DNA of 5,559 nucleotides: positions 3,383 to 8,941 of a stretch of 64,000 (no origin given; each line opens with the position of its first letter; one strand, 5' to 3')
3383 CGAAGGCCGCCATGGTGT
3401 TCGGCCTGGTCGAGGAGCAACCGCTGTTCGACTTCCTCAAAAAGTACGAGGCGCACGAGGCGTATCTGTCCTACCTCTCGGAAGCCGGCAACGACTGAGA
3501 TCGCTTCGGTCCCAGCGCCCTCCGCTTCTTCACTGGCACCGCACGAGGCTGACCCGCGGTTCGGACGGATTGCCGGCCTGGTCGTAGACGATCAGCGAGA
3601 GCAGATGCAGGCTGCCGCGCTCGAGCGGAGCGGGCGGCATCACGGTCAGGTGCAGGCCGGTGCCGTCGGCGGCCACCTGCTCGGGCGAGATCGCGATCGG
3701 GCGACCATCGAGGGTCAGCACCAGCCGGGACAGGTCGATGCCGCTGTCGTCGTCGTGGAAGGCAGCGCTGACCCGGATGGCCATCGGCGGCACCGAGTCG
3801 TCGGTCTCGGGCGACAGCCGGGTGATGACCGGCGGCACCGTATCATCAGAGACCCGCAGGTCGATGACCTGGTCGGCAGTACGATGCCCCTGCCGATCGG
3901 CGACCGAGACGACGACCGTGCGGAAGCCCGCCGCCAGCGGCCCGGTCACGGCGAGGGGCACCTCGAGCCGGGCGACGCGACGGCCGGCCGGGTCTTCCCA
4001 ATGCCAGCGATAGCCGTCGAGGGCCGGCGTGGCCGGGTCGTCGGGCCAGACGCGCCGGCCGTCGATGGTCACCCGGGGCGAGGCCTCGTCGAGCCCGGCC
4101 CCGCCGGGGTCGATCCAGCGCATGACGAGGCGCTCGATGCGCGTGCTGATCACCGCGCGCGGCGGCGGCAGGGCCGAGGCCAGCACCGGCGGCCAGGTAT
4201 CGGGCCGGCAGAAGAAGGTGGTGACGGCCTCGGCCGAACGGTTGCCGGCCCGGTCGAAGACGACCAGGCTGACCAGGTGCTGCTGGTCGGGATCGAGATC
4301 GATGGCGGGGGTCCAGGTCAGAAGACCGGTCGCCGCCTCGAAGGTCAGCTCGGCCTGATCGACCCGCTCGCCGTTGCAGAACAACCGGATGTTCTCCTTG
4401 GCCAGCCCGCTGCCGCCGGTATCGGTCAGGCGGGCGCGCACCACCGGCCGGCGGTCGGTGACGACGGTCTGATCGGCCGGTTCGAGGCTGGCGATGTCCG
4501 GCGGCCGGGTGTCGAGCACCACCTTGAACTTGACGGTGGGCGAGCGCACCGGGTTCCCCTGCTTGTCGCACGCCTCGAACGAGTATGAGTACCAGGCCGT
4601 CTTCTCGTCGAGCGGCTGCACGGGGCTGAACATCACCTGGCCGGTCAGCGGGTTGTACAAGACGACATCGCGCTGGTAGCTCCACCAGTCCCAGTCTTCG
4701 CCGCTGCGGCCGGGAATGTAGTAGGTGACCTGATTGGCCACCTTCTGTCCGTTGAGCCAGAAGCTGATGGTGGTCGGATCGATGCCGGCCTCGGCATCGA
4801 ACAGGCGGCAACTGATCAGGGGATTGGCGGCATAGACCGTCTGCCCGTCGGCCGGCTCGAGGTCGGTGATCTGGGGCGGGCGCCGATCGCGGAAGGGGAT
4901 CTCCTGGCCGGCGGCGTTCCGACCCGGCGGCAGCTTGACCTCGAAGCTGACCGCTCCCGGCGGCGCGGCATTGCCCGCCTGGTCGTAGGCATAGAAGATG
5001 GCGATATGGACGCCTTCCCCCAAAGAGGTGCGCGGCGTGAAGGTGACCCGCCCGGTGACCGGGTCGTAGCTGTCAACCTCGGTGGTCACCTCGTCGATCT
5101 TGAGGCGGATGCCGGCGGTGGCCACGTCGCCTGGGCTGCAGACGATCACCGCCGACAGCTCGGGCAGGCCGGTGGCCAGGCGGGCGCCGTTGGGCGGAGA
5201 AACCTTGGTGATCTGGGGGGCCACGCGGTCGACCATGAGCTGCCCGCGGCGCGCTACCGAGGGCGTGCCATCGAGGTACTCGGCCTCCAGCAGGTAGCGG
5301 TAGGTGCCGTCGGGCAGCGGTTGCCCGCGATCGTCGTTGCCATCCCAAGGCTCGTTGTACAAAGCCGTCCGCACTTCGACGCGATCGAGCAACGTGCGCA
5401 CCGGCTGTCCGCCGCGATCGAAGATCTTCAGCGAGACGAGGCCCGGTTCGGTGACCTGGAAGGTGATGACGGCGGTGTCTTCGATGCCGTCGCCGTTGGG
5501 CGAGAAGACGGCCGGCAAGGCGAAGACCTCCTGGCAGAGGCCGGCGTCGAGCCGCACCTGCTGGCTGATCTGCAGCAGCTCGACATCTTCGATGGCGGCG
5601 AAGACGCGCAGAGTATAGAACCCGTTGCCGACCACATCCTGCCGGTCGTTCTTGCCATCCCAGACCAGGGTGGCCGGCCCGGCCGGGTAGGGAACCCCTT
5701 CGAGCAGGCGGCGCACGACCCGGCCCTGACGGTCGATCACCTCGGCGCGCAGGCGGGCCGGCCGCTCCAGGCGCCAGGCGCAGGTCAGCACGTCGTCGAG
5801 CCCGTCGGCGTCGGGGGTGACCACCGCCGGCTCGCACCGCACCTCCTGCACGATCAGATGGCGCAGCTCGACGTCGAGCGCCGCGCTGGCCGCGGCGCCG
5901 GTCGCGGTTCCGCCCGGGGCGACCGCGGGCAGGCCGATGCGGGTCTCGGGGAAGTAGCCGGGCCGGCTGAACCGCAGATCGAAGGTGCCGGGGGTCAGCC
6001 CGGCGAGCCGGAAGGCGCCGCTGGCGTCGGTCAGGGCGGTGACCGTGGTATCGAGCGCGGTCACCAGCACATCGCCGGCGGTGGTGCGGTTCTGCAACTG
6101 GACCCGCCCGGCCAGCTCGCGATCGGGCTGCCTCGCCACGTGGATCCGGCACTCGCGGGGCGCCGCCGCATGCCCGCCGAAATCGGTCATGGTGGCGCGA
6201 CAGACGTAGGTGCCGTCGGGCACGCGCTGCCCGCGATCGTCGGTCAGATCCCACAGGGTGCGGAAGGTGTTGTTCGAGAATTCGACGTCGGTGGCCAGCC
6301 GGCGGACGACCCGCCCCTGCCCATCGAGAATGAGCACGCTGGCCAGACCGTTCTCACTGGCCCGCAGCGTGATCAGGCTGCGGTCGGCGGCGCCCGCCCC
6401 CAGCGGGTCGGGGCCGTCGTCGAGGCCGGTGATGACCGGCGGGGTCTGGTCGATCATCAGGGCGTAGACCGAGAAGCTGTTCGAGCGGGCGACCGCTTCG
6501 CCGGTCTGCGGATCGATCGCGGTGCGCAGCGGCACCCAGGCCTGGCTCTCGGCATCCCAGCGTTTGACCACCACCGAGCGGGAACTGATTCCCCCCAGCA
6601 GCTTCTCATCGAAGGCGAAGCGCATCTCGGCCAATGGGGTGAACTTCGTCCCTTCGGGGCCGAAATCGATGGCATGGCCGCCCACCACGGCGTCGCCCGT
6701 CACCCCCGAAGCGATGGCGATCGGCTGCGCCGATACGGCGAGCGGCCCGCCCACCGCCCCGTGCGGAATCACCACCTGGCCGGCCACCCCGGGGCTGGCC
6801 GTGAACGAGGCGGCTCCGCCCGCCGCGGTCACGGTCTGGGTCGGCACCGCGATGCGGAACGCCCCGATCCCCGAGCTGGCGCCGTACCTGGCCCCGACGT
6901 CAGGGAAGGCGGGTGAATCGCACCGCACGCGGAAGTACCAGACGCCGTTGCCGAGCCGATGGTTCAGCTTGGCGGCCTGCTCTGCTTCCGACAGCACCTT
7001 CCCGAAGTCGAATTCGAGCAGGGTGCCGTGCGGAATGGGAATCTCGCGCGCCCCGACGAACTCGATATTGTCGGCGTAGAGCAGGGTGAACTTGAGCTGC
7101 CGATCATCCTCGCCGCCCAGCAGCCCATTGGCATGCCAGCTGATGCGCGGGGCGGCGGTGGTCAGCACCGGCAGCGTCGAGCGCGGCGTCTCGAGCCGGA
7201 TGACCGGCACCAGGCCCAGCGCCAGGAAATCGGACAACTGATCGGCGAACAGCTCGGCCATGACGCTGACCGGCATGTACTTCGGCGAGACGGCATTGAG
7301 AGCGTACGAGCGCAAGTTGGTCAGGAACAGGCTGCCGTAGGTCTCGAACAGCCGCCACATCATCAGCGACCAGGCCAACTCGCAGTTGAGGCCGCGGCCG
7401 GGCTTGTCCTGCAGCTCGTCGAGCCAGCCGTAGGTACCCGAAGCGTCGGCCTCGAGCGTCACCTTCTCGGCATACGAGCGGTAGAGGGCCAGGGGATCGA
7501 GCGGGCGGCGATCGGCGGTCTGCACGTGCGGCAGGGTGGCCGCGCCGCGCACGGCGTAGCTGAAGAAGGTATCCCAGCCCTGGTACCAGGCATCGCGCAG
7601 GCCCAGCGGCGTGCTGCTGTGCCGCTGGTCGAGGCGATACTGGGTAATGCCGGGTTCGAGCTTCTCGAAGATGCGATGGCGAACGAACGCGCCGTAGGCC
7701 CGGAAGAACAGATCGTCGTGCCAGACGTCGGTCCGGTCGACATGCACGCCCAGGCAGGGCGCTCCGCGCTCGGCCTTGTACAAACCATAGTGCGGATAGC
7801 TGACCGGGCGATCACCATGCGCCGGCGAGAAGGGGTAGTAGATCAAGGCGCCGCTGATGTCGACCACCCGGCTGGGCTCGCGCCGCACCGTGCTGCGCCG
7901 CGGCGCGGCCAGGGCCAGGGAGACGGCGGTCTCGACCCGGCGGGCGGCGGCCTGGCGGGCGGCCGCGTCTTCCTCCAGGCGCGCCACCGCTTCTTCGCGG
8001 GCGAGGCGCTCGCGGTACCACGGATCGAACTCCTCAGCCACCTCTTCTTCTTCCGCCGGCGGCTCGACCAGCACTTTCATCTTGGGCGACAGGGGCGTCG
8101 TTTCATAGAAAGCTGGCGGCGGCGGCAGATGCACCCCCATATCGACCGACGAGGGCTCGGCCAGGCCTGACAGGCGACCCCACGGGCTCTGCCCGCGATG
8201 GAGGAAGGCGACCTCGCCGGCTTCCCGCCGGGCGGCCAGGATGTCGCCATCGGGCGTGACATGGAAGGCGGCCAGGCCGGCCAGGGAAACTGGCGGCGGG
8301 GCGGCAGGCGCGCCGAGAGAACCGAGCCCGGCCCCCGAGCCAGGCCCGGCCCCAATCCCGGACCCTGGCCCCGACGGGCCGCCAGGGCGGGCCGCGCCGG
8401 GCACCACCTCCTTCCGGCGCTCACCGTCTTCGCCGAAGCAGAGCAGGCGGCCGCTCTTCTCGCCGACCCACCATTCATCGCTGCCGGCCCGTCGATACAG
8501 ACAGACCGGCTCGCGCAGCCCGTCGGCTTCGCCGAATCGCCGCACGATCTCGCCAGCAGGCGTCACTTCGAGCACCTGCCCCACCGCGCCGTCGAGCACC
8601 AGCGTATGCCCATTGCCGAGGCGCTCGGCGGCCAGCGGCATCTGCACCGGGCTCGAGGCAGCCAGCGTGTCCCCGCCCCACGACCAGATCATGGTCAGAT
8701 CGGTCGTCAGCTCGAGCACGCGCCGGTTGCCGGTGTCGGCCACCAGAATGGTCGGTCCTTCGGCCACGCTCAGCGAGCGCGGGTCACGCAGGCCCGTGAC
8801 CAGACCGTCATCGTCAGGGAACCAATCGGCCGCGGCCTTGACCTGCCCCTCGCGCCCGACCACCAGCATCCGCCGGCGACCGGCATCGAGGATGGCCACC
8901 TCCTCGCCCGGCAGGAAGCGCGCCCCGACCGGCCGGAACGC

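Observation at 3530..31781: A ~28-kb tricistronic operon: two giant multidomain surface proteins (5201 aa and 3453 aa) bridged by a TPR protein, chained by ATGA start/stop overlaps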

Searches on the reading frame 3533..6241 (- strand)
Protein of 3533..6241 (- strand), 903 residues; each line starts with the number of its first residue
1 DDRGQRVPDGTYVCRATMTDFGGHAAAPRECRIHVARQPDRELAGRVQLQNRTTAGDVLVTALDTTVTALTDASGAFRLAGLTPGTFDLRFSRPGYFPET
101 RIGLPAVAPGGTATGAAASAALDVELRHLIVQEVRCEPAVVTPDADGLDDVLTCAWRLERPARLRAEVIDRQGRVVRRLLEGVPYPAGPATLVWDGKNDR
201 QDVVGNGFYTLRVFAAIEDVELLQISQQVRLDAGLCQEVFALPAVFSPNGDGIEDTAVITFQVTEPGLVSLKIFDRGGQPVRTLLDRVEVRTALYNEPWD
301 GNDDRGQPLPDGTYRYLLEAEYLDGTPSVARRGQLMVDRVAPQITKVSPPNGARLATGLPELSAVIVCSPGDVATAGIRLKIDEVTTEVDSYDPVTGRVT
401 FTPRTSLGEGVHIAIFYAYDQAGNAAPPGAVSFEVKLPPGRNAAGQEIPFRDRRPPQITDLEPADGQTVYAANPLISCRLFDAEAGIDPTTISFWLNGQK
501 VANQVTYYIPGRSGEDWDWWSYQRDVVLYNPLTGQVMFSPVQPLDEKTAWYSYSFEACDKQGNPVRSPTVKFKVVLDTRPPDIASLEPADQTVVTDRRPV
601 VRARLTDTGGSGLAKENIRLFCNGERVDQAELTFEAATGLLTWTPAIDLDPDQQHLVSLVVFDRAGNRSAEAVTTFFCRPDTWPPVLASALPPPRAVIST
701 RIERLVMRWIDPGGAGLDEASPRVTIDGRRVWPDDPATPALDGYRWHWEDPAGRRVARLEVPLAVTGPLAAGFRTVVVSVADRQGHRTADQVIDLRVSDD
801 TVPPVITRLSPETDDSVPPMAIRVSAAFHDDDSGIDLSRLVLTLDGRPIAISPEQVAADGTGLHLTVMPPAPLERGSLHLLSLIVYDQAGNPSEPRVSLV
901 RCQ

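Call 6: search_protein_families(library=pfam, proteins=[window:3533-6241:-], max_evalue=0.01)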
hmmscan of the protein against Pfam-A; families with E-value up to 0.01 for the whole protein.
window:3533-6241:- (903 aa): 8 families
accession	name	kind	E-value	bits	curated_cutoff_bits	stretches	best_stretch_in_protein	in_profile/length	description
PF13860.13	FlgD_ig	-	1.2e-16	60.8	27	2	156-215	14-75/79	FlgD Ig-like domain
PF13585.12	CHU_C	-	1e-14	54.8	27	1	242-320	3-72/86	CHU_C Type IX secretion signal domain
PF19077.6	Big_13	-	2.8e-13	50.6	27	1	375-435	40-100/102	Bacterial Ig-like domain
PF13620.12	CarboxypepD_reg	-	1.6e-09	38.4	32.3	1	43-104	2-67/82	Carboxypeptidase regulatory-like domain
PF17957.7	Big_7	-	9.8e-08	33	24.1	0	456-505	1-48/70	Bacterial Ig domain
PF13205.12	Big_5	-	5.1e-05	24.4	23.6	0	577-674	1-100/105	Bacterial Ig-like domain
PF10029.15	DUF2271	-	0.00079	19.6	27.3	0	186-234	73-121/136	Predicted periplasmic protein (DUF2271)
PF13715.12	CarbopepD_reg_2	-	0.0016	18.8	32.2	1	53-99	12-58/88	CarboxypepD_reg-like domain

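Call 20: search_protein_families(library=ncbifam, proteins=[window:3533-6241:-], max_evalue=0.01)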
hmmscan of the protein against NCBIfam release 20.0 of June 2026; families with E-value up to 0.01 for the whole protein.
window:3533-6241:- (903 aa): 8 families
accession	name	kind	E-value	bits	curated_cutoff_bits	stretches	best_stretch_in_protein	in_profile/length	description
NF009276.0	PRK12633.1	equivalog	7.7e-13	48.7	383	2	268-327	130-188/234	flagellar basal body rod modification protein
NF005176.1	PRK06655.1-1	equivalog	9.7e-10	38.7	230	1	163-219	98-153/197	flagellar hook assembly protein FlgD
TIGR04131.1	Bac_Flav_CTERM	domain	3.2e-09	36.8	35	1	242-321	3-72/85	T9SS type B sorting domain-containing protein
NF047446.1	barrel_OmpL47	domain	5.4e-08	33.2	40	0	407-435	40-68/68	OmpL47-type beta-barrel domain-containing protein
NF009452.0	PRK12812.1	equivalog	5.8e-06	25.7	258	0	268-325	153-211/289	flagellar basal body rod modification protein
NF009453.0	PRK12813.1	equivalog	3.6e-05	23.4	264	0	289-320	142-173/223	flagellar basal body rod modification protein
NF053608.1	Lsa66_OmpA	equivalog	0.00015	20.4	700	0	189-272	312-396/581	fibronectin-binding adhesin Lsa66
NF033707.1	T9SS_sortase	equivalog_domain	0.00042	18.1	420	0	268-324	1024-1081/1095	type IX secretion system sortase PorU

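Call 61: search_protein_families(library=padloc, proteins=[window:3533-6241:-], max_evalue=0.01)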
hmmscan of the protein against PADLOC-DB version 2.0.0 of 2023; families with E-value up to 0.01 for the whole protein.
window:3533-6241:- (903 aa): 0 families

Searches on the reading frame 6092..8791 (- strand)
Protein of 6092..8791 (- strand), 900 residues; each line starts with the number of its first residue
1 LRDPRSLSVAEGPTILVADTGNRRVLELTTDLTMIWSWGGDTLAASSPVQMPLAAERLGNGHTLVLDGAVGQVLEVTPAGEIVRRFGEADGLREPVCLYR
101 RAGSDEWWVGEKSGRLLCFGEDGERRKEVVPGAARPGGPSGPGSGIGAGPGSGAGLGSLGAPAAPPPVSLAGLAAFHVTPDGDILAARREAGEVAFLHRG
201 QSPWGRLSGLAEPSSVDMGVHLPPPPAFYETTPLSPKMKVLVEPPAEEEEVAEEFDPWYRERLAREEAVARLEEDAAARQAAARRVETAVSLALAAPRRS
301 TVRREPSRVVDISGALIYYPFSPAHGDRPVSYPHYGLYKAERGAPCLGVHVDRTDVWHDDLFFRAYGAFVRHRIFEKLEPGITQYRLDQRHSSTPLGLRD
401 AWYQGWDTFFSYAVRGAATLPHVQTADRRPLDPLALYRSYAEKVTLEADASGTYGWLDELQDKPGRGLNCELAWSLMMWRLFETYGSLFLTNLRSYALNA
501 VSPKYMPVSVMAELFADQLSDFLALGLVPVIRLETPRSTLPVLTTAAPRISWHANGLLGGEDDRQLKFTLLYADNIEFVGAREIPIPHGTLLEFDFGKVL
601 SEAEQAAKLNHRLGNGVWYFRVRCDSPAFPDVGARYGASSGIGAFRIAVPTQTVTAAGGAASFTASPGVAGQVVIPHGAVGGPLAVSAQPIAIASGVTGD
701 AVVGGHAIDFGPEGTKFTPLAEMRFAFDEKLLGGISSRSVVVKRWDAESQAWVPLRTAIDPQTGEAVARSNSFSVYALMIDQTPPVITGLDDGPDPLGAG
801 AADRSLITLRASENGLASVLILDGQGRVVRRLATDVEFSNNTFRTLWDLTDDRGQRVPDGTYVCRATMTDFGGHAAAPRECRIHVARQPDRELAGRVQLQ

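Call 6: search_protein_families(library=pfam, proteins=[window:6092-8791:-], max_evalue=0.01)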
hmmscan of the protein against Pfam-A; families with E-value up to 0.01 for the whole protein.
window:6092-8791:- (900 aa): 1 family
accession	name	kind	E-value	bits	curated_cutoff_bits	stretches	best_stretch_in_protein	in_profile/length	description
PF13860.13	FlgD_ig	-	0.0018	18.6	27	1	817-869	25-76/79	FlgD Ig-like domain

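Call 20: search_protein_families(library=ncbifam, proteins=[window:6092-8791:-], max_evalue=0.01)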
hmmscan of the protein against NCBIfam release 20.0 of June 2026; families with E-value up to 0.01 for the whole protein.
window:6092-8791:- (900 aa): 3 families
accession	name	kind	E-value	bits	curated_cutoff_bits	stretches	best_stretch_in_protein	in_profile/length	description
NF005176.1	PRK06655.1-1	equivalog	0.001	19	230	1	815-877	97-158/197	flagellar hook assembly protein FlgD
NF009277.0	PRK12634.1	equivalog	0.0023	18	333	1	810-875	117-181/221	flagellar basal body rod modification protein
NF009276.0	PRK12633.1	equivalog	0.0031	17.3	383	1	817-871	131-184/234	flagellar basal body rod modification protein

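Call 61: search_protein_families(library=padloc, proteins=[window:6092-8791:-], max_evalue=0.01)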
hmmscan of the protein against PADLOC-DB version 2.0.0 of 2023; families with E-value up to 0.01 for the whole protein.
window:6092-8791:- (900 aa): 0 families

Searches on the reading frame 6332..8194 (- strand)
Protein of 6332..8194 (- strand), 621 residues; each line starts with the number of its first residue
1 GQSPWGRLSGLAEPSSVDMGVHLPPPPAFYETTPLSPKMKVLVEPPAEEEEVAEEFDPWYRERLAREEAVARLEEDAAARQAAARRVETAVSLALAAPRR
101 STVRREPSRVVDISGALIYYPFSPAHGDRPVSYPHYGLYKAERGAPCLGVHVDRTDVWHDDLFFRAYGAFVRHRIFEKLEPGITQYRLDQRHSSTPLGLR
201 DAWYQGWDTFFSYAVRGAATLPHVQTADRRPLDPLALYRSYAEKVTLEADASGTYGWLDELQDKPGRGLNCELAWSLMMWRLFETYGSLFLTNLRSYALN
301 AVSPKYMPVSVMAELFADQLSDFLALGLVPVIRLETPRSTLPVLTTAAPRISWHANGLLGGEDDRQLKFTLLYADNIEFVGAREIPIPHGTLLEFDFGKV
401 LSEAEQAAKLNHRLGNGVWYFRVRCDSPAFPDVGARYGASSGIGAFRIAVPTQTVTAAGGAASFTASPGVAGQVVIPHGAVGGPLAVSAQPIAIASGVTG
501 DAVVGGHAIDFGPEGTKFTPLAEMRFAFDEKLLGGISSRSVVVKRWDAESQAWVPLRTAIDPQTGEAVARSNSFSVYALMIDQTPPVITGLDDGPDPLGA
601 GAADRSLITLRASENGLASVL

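Call 42: find_homologous_proteins(query=window:6332-8194:-)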
Query window:6332-8194:- (621 aa): 1 proteins with E <= 0.001 among 8000 candidates.
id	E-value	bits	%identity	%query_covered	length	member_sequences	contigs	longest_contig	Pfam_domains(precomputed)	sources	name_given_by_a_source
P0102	1.3e-268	911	65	100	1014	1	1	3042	PF01436.28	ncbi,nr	ncbi:MAG TPA: hypothetical protein PKO06_11635, partial [Candidatus Ozemobacteraceae bacterium]|nr:h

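Call 53: predict_structure(alignment_id=A2)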
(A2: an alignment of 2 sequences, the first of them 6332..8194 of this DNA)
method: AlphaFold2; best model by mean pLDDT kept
length: 621 residues; sequences in the alignment: 2
mean_pLDDT: 36.6   pTM: 0.27
mean pLDDT of the five models: 36.6, 32.9, 31.1, 30.4, 29.4
residues with pLDDT >= 90: 0; 70-90: 7; 50-70: 94; < 50: 520
segments of 3 or more residues with pLDDT < 50: 1-36, 38-47, 52-56, 78-458, 466-470, 481-509, 511-517, 531-536, 585-621
pLDDT, mean of each block of 10 residues (from residue 1): 34 32 39 37 41 53 70 59 38 31 26 23 25 24 26 30 33 31 26 28 34 31 34 40 35 41 32 36 32 28 27 31 27 23 23 24 26 24 25 27 32 31 31 31 28 45 51 56 47 34 45 46 59 51 59 60 67 57 42 36 31 28 27
secondary structure, 60 per line:
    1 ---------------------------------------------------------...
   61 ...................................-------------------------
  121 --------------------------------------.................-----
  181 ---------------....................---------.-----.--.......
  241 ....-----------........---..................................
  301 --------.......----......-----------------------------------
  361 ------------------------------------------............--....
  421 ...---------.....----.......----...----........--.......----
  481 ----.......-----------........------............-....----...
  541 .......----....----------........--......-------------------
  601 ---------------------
elements in order: H58-95 H159-175 H196-215 H234-244 H256-263 H267-300 H309-315 H320-325 H403-414 E417-423 H433-437 E442-448 E453-455 E460-467 E470-476 E485-491 E503-510 E517-528 H530-533 E541-547 E552-555 E566-573 E576-581
